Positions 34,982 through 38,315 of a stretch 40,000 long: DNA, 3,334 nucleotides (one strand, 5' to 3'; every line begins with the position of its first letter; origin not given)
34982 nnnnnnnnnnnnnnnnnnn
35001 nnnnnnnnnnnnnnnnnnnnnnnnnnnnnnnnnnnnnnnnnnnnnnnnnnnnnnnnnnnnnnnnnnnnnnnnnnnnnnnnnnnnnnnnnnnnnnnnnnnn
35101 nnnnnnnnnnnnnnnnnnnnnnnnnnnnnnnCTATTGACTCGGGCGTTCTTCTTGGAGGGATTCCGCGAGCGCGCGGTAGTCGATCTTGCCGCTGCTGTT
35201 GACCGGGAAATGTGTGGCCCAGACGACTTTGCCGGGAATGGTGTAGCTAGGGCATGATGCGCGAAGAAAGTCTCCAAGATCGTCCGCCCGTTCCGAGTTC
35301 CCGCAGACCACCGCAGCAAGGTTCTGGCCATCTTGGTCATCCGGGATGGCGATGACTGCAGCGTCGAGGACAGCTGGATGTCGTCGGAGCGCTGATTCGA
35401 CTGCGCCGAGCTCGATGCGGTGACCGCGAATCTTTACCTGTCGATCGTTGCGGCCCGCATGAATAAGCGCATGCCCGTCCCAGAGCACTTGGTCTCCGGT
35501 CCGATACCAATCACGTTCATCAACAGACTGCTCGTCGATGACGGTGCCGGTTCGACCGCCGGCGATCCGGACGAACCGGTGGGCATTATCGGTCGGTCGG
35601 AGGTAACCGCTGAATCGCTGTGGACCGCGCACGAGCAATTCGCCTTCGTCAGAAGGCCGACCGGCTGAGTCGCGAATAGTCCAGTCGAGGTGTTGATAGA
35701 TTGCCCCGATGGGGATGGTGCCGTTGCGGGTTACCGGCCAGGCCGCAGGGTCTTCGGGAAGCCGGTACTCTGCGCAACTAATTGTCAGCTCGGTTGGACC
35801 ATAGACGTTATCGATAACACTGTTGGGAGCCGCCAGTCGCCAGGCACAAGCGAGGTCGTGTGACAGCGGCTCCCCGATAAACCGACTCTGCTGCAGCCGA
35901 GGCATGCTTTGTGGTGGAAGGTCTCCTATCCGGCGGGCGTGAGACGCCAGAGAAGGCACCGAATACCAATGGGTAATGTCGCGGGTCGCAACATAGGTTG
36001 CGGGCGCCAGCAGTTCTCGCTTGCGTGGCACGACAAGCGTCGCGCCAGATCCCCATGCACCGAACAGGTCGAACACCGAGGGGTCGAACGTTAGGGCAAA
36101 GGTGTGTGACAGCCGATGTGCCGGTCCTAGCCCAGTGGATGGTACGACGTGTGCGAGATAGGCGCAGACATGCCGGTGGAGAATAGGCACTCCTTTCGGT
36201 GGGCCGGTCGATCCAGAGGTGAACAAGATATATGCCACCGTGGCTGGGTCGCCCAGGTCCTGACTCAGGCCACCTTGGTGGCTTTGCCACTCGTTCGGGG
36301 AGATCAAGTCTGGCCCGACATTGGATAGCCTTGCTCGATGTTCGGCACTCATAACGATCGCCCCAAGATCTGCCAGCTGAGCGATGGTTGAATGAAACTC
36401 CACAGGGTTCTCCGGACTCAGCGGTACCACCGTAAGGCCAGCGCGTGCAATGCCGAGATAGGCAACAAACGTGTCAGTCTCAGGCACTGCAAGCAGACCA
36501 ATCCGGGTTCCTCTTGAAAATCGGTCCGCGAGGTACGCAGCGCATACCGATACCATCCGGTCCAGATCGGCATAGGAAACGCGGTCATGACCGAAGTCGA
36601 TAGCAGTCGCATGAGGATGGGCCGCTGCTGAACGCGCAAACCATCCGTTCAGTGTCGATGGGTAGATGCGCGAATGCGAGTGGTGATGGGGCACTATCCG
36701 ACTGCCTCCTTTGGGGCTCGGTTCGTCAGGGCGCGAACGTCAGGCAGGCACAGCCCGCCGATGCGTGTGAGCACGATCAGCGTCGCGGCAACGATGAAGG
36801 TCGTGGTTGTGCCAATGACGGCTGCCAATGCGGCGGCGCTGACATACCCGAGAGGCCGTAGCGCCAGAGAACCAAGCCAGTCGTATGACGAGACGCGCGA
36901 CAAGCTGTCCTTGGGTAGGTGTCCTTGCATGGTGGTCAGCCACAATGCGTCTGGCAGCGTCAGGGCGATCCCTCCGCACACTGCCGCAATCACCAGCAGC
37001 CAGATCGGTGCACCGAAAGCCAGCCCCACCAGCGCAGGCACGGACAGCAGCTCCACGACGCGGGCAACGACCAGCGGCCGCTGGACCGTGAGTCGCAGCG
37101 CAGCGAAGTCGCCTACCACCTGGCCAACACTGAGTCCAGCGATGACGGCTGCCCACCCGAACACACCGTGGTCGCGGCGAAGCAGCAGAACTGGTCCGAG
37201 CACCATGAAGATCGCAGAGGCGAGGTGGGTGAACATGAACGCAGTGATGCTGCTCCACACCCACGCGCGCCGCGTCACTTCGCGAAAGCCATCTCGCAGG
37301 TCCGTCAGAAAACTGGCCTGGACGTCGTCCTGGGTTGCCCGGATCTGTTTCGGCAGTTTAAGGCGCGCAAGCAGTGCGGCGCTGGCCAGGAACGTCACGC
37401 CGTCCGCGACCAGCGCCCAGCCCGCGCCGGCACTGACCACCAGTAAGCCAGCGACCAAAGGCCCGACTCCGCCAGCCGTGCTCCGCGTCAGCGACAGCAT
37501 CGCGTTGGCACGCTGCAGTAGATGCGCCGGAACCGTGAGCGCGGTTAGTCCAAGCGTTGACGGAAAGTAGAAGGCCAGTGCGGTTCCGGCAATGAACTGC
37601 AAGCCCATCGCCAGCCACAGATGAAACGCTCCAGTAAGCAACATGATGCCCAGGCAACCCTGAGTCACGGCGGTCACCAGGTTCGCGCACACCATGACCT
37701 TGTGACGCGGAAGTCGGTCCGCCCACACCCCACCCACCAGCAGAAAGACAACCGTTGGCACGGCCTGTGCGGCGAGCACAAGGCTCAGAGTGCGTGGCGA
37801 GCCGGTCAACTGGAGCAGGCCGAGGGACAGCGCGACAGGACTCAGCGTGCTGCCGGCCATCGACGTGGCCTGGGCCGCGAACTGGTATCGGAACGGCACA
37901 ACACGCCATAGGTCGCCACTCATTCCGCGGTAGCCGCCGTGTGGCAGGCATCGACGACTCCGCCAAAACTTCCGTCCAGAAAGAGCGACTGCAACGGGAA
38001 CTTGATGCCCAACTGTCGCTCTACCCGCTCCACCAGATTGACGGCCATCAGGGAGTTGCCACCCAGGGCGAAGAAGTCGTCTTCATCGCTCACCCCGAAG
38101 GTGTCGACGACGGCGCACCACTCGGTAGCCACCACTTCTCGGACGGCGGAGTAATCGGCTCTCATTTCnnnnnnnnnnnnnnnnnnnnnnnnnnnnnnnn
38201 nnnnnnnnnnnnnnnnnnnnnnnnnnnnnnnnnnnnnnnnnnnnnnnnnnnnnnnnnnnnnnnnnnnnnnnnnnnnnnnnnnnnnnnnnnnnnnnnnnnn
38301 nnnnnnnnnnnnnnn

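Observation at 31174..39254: Lower-GC, tightly packed 8-gene operon mixing dissociated NRPS parts, an ATP-grasp ligase, a FemAB-like transferase, a nucleotidyltransferase and an IspF-fold enzyme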

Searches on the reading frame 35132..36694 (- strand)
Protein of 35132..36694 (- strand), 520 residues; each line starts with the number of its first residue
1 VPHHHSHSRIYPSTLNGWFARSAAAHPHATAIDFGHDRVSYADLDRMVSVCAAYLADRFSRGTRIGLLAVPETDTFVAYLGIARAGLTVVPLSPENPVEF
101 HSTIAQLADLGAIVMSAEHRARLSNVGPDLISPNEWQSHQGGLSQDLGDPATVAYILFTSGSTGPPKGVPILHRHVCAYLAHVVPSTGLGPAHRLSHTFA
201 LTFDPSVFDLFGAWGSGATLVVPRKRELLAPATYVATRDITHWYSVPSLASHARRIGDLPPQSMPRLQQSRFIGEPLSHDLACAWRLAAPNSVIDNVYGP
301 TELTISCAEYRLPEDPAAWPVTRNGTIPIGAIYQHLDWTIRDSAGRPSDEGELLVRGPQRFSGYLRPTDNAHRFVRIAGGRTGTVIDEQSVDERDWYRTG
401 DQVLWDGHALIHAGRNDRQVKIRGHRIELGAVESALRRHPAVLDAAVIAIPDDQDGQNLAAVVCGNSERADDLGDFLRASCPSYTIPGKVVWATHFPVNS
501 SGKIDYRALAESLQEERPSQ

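Call 4: search_protein_families(library=pfam, proteins=[window:35132-36694:-], max_evalue=0.01)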
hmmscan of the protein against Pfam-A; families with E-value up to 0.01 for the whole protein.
window:35132-36694:- (520 aa): 2 families
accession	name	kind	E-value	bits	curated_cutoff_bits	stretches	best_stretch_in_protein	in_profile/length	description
PF00501.34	AMP-binding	-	1e-52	179.7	29.9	1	19-365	1-384/384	AMP-binding enzyme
PF13193.12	AMP-binding_C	-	5.1e-12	47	24.5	1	432-503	2-76/76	AMP-binding enzyme C-terminal domain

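Call 5: search_protein_families(library=ncbifam, proteins=[window:35132-36694:-], max_evalue=0.01)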
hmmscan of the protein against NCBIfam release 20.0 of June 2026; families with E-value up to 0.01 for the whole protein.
window:35132-36694:- (520 aa): 102 families (the best 25 are shown)
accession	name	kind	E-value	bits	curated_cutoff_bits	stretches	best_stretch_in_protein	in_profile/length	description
TIGR01733.1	AA-adenyl-dom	subfamily_domain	3.8e-84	282.9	317.4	1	40-447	1-409/409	amino acid adenylation domain-containing protein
NF003417.0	PRK04813.1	subfamily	6.3e-56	189.9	476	1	22-513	12-503/505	D-alanine--poly(phosphoribitol) ligase subunit DltA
TIGR01734.1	D-ala-DACP-lig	equivalog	4.7e-53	180.5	559.85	1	21-513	8-502/504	D-alanine--poly(phosphoribitol) ligase subunit DltA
NF038078.1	NRPS_MxcG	equivalog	3.9e-48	163.6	2300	1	19-517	462-964/1442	myxochelin non-ribosomal peptide synthetase MxcG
NF004282.0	PRK05691.1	subfamily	7.5e-46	154.9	4090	1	16-513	1134-1626/4334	non-ribosomal peptide synthase/polyketide synthase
NF041803.1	NRPS_SolG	exception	2.3e-45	154.6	2200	1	18-510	566-1071/1163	solanimycin non-ribosomal peptide synthetase SolG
NF004837.0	PRK06187.1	subfamily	2.2e-41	141.7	476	2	149-517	168-526/531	long-chain-fatty-acid--CoA ligase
TIGR03098.1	ligase_PEP_1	hypoth_equivalog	2.1e-39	135.4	592.35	2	101-510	112-515/517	acyl-CoA ligase (AMP-forming), exosortase A system-associated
NF047350.1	aureusi_NRPS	equivalog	2e-37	127.8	2500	1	13-511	413-893/2373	aureusimine non-ribosomal peptide synthetase AusA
NF007605.2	PRK10252.1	equivalog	4.8e-37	127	2400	1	11-510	452-958/1292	enterobactin non-ribosomal peptide synthetase EntF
NF005858.0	PRK07787.1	subfamily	6.5e-36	123.8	575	1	24-510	12-469/471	acyl-CoA synthetase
NF004511.1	PRK05852.1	equivalog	2.3e-34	118.9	650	1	20-512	6-503/505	FadD7 family fatty acid--CoA ligase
NF006181.0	PRK08314.1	subfamily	3.7e-31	108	705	2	348-516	396-557/563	long-chain-fatty-acid--CoA ligase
NF006182.0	PRK08316.1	subfamily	3.7e-29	101.6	663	1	8-515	6-519/523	fatty acyl-CoA synthetase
NF004114.0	PRK05605.1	equivalog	2.6e-26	92.1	766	2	347-516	416-572/575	long-chain-fatty-acid--CoA ligase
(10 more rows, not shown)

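Call 57: search_solved_structures(query=window:35132-36694:-, max_evalue=1e-20, show_alignments=0)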
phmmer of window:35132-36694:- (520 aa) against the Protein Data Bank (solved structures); distinct sequences matched with E-value up to 1e-20: 70 (the best 60 are shown).
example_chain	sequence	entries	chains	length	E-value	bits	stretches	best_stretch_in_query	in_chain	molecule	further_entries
6mfy_A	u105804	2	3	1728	7.2e-72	245.9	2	10-511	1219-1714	Linear gramicidin synthase subunit A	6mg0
9be3_A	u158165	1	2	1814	8.1e-72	245.8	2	10-511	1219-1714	Linear gramicidin synthase subunit A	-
6mfz_A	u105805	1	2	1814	8.1e-72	245.8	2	10-511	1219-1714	Linear gramicidin synthase subunit A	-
9be4_A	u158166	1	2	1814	8.1e-72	245.8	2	10-511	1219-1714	Linear gramicidin synthase subunit A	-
9meh_A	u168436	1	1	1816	8.1e-72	245.7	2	10-511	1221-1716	Linear gramicidin synthase subunit A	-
8k4r_A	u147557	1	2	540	4.3e-62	213.7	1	150-514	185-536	Non-ribosomal peptide synthetase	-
6akd_A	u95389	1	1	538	1e-59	205.8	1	149-508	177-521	AMP-dependent synthetase and ligase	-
8xjz_C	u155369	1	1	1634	9.8e-55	189.4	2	15-509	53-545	Peptide synthetase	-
3vnq_A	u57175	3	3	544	3.2e-44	154.7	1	15-516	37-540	NRPS adenylation protein CytC1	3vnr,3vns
4oxi_A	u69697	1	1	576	3.5e-44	154.5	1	151-514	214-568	Enterobactin synthetase component F-related protein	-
5n9w_A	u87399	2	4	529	1.1e-43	152.9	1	12-517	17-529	Adenylation domain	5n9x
6ea3_B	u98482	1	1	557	1e-42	149.7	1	22-509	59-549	adenylation domain of Fuscachelin synthetase component H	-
6o6e_B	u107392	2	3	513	2.9e-42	148.2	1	20-366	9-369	L-proline--[L-prolyl-carrier protein] ligase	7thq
6n8e_A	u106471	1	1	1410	2.5e-41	145.2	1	12-511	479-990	holo-ObiF1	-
9bfd_A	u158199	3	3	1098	6.1e-41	143.9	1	15-512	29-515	Tyrocidine synthase 1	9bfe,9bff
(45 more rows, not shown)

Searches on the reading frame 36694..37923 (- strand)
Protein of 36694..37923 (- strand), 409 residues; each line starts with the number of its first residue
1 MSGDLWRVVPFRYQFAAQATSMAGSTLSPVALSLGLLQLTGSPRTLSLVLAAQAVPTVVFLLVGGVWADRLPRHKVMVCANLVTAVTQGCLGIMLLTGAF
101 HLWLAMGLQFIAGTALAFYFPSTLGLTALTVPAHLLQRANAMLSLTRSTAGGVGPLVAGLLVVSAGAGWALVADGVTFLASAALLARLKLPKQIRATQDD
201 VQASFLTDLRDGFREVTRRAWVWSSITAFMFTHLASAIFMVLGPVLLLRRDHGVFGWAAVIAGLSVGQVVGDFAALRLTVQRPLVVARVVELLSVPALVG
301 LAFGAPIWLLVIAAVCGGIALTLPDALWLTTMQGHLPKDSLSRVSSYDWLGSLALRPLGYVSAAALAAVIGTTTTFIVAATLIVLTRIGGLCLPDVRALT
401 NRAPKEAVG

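Call 4: search_protein_families(library=pfam, proteins=[window:36694-37923:-], max_evalue=0.01)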
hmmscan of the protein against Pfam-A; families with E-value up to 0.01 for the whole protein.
window:36694-37923:- (409 aa): 2 families
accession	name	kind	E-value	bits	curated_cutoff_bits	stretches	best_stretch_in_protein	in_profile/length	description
PF07690.21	MFS_1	-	3.2e-28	99.1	33.4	1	16-346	3-333/347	Major Facilitator Superfamily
PF05977.19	MFS_3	-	3.9e-19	68.9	27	1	11-278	12-277/524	Transmembrane secretion effector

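Call 5: search_protein_families(library=ncbifam, proteins=[window:36694-37923:-], max_evalue=0.01)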
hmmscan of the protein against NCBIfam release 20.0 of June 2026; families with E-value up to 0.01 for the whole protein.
window:36694-37923:- (409 aa): 12 families
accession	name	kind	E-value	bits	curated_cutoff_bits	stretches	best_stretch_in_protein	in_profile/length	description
TIGR00900.1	2A0121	subfamily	5.5e-51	174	319.6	1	11-371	1-364/364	H+ Antiporter protein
NF012178.0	tet_MFS_V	exception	1.3e-32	113.5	640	1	8-385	7-389/409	tetracycline efflux MFS transporter Tet(V)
NF007792.0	PRK10489.1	equivalog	4.5e-19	68.7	324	1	10-405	18-411/419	enterobactin transporter EntS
NF000154.1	macrolide_MefEN2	exception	5e-15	55.7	800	1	20-402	17-400/401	macrolide efflux MFS transporter Mef(En2)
NF000245.1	macrolide_MefA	exception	6.5e-15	55.1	675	1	11-399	11-402/405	macrolide efflux MFS transporter Mef(A)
NF000051.1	macrolide_MefB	exception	2.5e-10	39.8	800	1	13-385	13-387/409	macrolide efflux MFS transporter Mef(B)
NF006386.0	PRK08633.1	equivalog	3.1e-10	38.5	1221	1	46-275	49-289/1147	acyl-[ACP]--phospholipid O-acyltransferase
NF000246.1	macrolide_MefC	exception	1.4e-09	37.5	870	1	13-388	12-390/407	macrolide efflux MFS transporter Mef(C)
NF052575.1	MFS_efflux_Tap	equivalog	2e-09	37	625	1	15-399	10-400/401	multidrug efflux MFS transporter Tap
TIGR00880.1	2_A_01_02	superfamily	2.6e-05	24.4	131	1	48-187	2-136/141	multidrug resistance protein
TIGR00711.1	efflux_EmrB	subfamily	5e-05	22.2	230.2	1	48-160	295-406/485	DHA2 family efflux MFS transporter permease subunit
TIGR00883.1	2A0106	subfamily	0.00039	19.6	443.45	1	41-170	258-386/400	metabolite/H+ symporter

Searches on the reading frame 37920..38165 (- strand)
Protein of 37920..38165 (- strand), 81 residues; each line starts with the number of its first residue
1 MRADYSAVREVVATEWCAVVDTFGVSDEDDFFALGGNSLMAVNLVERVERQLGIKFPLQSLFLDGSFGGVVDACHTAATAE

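Call 4: search_protein_families(library=pfam, proteins=[window:37920-38165:-], max_evalue=0.01)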
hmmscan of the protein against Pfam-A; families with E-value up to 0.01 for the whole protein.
window:37920-38165:- (81 aa): 1 family
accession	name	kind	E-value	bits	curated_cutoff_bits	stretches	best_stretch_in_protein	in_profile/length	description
PF00550.31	PP-binding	-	7.2e-12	45.8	20.8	1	13-72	4-65/67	Phosphopantetheine attachment site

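Call 5: search_protein_families(library=ncbifam, proteins=[window:37920-38165:-], max_evalue=0.01)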
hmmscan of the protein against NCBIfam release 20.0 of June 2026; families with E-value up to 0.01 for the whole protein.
window:37920-38165:- (81 aa): 9 families
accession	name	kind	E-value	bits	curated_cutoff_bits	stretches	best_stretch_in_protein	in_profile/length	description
NF004282.0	PRK05691.1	subfamily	2.3e-09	33.8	4090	1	9-70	1640-1701/4334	non-ribosomal peptide synthase/polyketide synthase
NF038078.1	NRPS_MxcG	equivalog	5.6e-06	23.9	2300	1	8-76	975-1043/1442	myxochelin non-ribosomal peptide synthetase MxcG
TIGR03443.1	alpha_am_amid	equivalog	3.7e-05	21.3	1030.1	1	4-67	845-910/1390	L-aminoadipate-semialdehyde dehydrogenase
NF005480.0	PRK07081.1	equivalog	0.00016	21.5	72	1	7-61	4-58/83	acyl carrier protein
NF041803.1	NRPS_SolG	exception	0.00024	18.8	2200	1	6-62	1088-1143/1163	solanimycin non-ribosomal peptide synthetase SolG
NF047350.1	aureusi_NRPS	equivalog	0.00048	17.1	2500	1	18-62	1935-1978/2373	aureusimine non-ribosomal peptide synthetase AusA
NF045894.1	PKS_plus_SDR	equivalog_domain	0.0019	15.8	1740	1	7-62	1439-1497/1515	type I polyketide synthase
NF037940.1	PKS_MbtD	equivalog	0.003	15.7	1150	1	7-63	905-964/978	mycobactin polyketide synthase MbtD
NF007605.2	PRK10252.1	equivalog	0.0032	15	2400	1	2-53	969-1020/1292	enterobactin non-ribosomal peptide synthetase EntF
